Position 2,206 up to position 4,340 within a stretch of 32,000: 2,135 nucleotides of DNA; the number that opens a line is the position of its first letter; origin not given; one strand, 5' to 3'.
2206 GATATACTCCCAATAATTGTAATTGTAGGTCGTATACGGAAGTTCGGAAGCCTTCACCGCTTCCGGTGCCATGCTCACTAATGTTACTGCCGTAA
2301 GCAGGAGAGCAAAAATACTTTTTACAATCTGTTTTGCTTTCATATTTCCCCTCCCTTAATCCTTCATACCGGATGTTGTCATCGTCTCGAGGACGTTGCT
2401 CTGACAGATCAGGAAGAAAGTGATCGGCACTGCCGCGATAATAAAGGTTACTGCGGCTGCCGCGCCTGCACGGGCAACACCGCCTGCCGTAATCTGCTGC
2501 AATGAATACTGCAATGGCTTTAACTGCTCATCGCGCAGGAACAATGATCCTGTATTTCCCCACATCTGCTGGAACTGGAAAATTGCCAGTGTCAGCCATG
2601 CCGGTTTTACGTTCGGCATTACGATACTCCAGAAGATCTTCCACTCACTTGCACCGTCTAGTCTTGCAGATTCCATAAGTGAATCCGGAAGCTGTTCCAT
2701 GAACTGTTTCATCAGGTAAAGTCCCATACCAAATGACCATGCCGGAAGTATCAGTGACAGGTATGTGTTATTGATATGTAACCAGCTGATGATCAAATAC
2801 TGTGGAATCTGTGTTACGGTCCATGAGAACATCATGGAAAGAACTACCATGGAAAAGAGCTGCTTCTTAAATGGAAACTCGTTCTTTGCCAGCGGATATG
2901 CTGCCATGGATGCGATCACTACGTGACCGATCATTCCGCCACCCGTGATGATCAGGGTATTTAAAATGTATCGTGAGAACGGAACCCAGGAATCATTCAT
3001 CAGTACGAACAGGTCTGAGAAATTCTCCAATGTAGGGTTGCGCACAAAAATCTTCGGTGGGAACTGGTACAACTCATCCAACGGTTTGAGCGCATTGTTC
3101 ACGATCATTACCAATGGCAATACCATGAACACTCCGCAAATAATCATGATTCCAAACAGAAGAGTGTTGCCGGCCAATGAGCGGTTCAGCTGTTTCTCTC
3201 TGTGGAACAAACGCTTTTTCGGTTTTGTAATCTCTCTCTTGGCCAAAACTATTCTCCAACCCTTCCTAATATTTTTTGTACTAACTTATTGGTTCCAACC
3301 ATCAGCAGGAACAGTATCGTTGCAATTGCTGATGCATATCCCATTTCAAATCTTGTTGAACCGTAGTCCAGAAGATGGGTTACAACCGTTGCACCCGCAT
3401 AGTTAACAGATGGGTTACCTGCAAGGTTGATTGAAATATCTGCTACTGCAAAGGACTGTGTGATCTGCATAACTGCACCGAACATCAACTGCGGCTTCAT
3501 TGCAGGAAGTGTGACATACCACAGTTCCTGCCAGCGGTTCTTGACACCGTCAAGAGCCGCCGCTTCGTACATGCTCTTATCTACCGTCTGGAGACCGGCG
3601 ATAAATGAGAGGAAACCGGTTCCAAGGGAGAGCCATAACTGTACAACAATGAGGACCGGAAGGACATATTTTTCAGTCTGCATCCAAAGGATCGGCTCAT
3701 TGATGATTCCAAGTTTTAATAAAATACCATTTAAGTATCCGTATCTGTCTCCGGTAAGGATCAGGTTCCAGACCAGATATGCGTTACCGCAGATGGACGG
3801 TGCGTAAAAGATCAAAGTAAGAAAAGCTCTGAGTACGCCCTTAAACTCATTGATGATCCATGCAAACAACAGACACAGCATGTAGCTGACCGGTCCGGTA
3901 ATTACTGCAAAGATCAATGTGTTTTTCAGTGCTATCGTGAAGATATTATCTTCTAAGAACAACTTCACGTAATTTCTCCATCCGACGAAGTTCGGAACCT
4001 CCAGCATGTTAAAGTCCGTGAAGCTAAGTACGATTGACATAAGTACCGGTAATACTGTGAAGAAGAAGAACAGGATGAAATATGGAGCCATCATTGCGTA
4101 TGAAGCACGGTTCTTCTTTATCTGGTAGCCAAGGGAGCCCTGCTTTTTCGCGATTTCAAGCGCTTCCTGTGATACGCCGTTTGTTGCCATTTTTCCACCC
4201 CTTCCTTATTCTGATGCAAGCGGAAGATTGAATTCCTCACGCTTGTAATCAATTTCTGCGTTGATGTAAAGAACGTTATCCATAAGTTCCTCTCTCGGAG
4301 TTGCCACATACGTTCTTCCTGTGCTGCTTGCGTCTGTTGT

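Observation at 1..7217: Uncharacterised extracytoplasmic accessory module (NHL/TPR anchor protein - Yip1 - membrane-anchored protein) coupled to a mannan-type ABC importer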

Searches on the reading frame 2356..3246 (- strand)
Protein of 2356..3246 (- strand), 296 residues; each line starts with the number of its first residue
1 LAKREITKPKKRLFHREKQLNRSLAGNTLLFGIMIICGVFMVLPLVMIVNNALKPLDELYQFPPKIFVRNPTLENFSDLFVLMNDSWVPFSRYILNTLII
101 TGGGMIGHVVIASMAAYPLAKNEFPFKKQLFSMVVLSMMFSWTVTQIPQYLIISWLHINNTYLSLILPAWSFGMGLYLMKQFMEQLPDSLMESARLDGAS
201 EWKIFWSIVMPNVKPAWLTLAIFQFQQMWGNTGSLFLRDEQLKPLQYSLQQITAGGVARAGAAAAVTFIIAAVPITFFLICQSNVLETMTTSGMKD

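Call 7: search_protein_families(library=pfam, proteins=[window:2356-3246:-], max_evalue=0.01)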
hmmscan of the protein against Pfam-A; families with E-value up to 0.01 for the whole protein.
window:2356-3246:- (296 aa): 1 family
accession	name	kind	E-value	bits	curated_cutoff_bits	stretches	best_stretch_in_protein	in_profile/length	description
PF00528.27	BPD_transp_1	-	1.4e-15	57.9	26.4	1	128-280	18-172/184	Binding-protein-dependent transport system inner membrane component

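Call 8: search_protein_families(library=ncbifam, proteins=[window:2356-3246:-], max_evalue=0.01)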
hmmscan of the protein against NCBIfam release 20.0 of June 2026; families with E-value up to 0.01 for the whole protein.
window:2356-3246:- (296 aa): 17 families
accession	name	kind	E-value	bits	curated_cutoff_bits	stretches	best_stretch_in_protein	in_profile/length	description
NF040932.1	ABC_arch_GlcU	equivalog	9.9e-25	87.7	340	1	33-280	8-255/272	glucose ABC transporter permease GlcU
NF008210.0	PRK10973.1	equivalog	5.5e-24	85.3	297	1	28-232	9-215/281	sn-glycerol-3-phosphate ABC transporter permease UgpE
NF008231.0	PRK10998.1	equivalog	6.7e-16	58.7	261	1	85-296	76-296/296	maltose ABC transporter permease MalG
TIGR02141.1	modB_ABC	equivalog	1.4e-07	31.4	182.6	1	101-237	7-157/208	molybdate ABC transporter permease subunit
TIGR02139.1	permease_CysT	equivalog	1e-06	28.5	246.1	1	180-239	152-211/265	sulfate ABC transporter permease subunit CysT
NF007047.0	PRK09500.1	equivalog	1.2e-06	28.3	326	1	33-225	10-193/257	spermidine/putrescine ABC transporter permease PotC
NF006939.0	PRK09421.1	equivalog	1.4e-05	24.6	262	1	180-234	113-167/230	molybdate ABC transporter permease subunit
NF008208.0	PRK10971.1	equivalog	1.5e-05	24.7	415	1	155-236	133-216/277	sulfate/thiosulfate ABC transporter permease CysT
TIGR00969.1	3a0106s02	subfamily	3.3e-05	23.5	240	1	183-242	166-225/272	sulfate ABC transporter permease subunit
NF040931.1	ABC_arch_GlcT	equivalog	7e-05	22.6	360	1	141-274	122-263/278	glucose ABC transporter permease GlcT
TIGR01097.1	PhnE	equivalog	8.2e-05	22.2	216.7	1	87-226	54-193/252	phosphonate ABC transporter, permease protein PhnE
NF011624.0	PRK15050.1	equivalog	0.00034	19.8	247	0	183-220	184-221/297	2-aminoethylphosphonate ABC transporter permease subunit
TIGR02140.1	permease_CysW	equivalog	0.00037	20.1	329.1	1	183-234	152-203/261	sulfate ABC transporter permease subunit CysW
NF043073.1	MMSYN1_0195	equivalog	0.00088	17.5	1250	1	89-225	54-192/1021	spermidine/putrescine ABC transporter permease/substrate-binding protein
NF011691.0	PRK15111.1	equivalog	0.0034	17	379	1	185-217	184-216/296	putrescine export ABC transporter permease SapC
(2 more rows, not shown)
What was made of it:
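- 2356..3246 (-): permB, a MalG/UgpE-type ABC permease. Calls 7, 8: PF00528 at 1.4e-15.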

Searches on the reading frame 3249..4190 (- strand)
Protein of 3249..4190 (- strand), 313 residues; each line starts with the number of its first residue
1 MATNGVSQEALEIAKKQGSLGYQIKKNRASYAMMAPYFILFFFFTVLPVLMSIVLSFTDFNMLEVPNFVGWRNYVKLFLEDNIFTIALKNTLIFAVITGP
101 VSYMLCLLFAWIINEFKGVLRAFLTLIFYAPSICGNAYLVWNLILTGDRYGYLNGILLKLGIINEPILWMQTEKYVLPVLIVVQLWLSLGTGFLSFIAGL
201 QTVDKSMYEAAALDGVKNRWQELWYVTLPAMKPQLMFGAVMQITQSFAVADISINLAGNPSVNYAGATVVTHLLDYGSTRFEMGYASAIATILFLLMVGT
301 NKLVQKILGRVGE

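Call 7: search_protein_families(library=pfam, proteins=[window:3249-4190:-], max_evalue=0.01)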
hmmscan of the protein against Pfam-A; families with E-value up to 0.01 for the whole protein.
window:3249-4190:- (313 aa): 1 family
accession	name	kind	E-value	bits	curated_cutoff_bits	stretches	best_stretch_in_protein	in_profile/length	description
PF00528.27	BPD_transp_1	-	5.6e-08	33.2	26.4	1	116-297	16-168/184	Binding-protein-dependent transport system inner membrane component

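Call 8: search_protein_families(library=ncbifam, proteins=[window:3249-4190:-], max_evalue=0.01)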
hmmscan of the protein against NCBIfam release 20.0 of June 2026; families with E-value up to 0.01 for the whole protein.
window:3249-4190:- (313 aa): 12 families
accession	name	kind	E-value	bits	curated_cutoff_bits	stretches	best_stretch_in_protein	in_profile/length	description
NF040931.1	ABC_arch_GlcT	equivalog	2.1e-17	63.7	360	1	39-296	6-259/278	glucose ABC transporter permease GlcT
NF007044.0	PRK09497.1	equivalog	4.5e-15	55.9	348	1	37-298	15-268/285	spermidine/putrescine ABC transporter permease PotB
NF007852.0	PRK10561.1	equivalog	3.5e-12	46.8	335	1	28-299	12-279/295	sn-glycerol-3-phosphate ABC transporter permease UgpA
NF008232.0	PRK10999.1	equivalog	4.7e-08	32.2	392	1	68-303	264-509/520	maltose ABC transporter permease MalF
NF043074.1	MMSYN1_0196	equivalog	1.9e-07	30.7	350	1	29-118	9-97/277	spermidine/putrescine ABC transporter permease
NF008208.0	PRK10971.1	equivalog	3.2e-06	26.8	415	1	63-296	37-255/277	sulfate/thiosulfate ABC transporter permease CysT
TIGR00969.1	3a0106s02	subfamily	3.6e-06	26.6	240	1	43-298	29-260/272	sulfate ABC transporter permease subunit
TIGR02139.1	permease_CysT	equivalog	1.8e-05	24.5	246.1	1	40-296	7-247/265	sulfate ABC transporter permease subunit CysT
TIGR02140.1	permease_CysW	equivalog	2.2e-05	24.1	329.1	1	69-260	31-215/261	sulfate ABC transporter permease subunit CysW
NF007963.0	PRK10683.1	equivalog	2.3e-05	24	489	1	47-298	46-299/317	putrescine ABC transporter permease PotH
TIGR02141.1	modB_ABC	equivalog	0.00048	19.8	182.6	1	91-298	3-196/208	molybdate ABC transporter permease subunit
NF007545.0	PRK10160.1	equivalog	0.003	17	342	1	194-245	159-209/275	taurine ABC transporter permease TauC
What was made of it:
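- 3249..4190 (-): permA, a MalF/UgpA-type ABC permease. Calls 7, 8: PF00528.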
